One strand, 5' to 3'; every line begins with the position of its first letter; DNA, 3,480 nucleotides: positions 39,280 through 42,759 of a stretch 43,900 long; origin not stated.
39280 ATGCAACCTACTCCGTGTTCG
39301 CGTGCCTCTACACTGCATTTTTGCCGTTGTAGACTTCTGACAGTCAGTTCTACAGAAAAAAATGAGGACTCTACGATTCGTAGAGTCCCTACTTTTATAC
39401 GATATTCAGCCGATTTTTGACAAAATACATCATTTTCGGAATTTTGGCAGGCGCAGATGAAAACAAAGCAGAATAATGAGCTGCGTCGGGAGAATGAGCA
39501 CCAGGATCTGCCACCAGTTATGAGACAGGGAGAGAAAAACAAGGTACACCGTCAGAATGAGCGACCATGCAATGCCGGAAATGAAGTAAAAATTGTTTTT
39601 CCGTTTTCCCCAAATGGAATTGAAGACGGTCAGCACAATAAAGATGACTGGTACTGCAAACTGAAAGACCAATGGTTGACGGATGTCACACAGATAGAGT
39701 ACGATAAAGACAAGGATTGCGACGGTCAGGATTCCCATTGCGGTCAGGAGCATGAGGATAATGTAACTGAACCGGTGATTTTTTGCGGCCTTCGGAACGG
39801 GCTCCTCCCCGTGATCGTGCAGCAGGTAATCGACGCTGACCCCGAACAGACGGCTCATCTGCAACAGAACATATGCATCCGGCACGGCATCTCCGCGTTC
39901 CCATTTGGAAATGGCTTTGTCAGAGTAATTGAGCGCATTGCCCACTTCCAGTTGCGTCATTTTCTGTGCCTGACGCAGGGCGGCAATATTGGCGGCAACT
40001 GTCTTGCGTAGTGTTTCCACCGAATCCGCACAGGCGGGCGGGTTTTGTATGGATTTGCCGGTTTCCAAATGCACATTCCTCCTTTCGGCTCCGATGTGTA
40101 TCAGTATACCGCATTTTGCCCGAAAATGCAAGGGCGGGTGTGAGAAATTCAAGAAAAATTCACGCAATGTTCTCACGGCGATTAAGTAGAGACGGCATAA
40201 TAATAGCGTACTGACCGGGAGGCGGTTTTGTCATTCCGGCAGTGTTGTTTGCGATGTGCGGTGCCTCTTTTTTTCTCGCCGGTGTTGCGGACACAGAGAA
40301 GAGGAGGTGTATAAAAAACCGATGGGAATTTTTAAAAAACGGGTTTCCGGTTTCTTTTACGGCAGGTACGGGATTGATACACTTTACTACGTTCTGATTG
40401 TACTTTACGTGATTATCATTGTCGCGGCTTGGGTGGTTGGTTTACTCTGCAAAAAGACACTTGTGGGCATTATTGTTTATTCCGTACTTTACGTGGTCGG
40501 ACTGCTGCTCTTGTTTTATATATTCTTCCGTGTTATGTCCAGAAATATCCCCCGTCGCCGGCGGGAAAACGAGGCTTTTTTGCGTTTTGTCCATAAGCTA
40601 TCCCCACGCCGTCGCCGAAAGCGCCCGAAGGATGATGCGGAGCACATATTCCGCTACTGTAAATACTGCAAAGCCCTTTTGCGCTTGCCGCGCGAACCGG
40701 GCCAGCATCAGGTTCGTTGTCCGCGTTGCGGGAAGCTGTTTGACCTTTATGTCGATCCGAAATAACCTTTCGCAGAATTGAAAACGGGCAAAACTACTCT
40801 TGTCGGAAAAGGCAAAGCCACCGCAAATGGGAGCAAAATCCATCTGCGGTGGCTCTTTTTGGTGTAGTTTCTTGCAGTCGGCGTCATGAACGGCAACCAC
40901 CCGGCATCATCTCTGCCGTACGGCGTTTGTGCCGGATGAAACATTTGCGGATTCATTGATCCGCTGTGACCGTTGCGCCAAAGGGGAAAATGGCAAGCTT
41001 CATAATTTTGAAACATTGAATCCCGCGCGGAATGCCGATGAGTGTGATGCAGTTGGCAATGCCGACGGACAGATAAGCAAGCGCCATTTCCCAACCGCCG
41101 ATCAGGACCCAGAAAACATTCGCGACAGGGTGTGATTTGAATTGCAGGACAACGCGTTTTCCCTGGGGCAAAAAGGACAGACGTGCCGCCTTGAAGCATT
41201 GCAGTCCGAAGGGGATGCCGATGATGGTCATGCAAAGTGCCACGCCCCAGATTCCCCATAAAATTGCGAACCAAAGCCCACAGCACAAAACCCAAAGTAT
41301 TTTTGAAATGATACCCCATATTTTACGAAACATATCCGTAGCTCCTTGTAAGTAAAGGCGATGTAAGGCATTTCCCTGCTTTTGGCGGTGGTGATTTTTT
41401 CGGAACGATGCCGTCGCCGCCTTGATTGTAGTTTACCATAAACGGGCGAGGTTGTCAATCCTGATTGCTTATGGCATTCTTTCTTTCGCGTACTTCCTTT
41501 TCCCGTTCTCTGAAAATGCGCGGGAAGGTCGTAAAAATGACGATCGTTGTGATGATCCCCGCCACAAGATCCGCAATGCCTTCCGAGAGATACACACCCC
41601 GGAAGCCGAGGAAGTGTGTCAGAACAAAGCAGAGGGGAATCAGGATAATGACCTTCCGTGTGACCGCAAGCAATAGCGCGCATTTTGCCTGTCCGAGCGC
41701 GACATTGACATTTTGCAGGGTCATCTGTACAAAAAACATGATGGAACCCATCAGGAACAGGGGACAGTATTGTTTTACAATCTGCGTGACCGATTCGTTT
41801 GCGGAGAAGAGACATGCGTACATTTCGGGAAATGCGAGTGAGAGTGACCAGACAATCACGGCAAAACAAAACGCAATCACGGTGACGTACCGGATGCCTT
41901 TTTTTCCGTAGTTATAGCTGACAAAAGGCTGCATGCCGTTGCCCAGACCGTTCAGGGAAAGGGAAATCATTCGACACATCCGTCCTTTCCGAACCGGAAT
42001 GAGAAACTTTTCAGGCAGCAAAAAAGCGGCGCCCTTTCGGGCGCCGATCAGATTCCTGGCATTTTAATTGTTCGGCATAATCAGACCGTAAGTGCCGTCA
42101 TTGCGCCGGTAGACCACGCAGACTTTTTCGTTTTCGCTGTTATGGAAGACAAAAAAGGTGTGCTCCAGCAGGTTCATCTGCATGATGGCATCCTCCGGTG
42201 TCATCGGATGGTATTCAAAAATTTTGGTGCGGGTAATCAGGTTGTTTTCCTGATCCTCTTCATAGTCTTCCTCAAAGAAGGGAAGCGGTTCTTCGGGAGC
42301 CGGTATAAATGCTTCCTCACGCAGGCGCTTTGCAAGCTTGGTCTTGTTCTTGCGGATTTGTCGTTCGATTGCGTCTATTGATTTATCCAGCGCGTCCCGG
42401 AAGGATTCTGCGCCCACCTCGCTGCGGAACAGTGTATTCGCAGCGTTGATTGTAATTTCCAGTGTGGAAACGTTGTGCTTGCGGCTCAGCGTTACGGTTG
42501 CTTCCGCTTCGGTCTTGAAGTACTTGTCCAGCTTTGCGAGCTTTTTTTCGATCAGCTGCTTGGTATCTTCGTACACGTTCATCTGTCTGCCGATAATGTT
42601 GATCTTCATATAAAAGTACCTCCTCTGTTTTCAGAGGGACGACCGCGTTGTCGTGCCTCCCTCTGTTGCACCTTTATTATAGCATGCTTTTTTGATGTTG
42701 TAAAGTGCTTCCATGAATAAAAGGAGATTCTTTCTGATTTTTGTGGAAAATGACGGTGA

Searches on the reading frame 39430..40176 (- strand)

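Call 8: search_protein_families(library=pfam, proteins=[window:39430-40176:-], max_evalue=0.001)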
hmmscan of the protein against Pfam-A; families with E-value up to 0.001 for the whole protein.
window:39430-40176:- (248 aa): 3 families
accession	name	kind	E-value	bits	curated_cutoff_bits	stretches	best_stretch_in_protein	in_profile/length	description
PF01381.28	HTH_3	-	6.2e-12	45.8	23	1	64-118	1-55/55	Helix-turn-helix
PF13560.12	HTH_31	-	2.4e-07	31.4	27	1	62-116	4-59/64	Helix-turn-helix domain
PF12844.13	HTH_19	-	6.4e-06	26.4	30.2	1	63-123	3-63/64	Helix-turn-helix domain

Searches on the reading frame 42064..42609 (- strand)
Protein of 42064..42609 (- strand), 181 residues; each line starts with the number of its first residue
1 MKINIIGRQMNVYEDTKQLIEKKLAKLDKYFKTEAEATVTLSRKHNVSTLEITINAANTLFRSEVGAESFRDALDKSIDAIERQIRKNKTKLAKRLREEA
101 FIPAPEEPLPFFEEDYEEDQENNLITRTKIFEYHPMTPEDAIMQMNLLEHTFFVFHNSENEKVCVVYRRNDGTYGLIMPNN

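Call 82: search_protein_families(library=pfam, proteins=[window:42064-42609:-], max_evalue=0.001)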
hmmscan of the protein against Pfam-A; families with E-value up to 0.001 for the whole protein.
window:42064-42609:- (181 aa): 2 families
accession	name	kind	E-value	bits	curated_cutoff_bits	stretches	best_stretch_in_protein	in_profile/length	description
PF16321.10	Ribosom_S30AE_C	-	1.4e-26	92.3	25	1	121-176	2-57/57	Sigma 54 modulation/S30EA ribosomal protein C terminus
PF02482.25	Ribosomal_S30AE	-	4.6e-21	75.8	23.7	1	3-92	1-87/88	Sigma 54 modulation protein / S30EA ribosomal protein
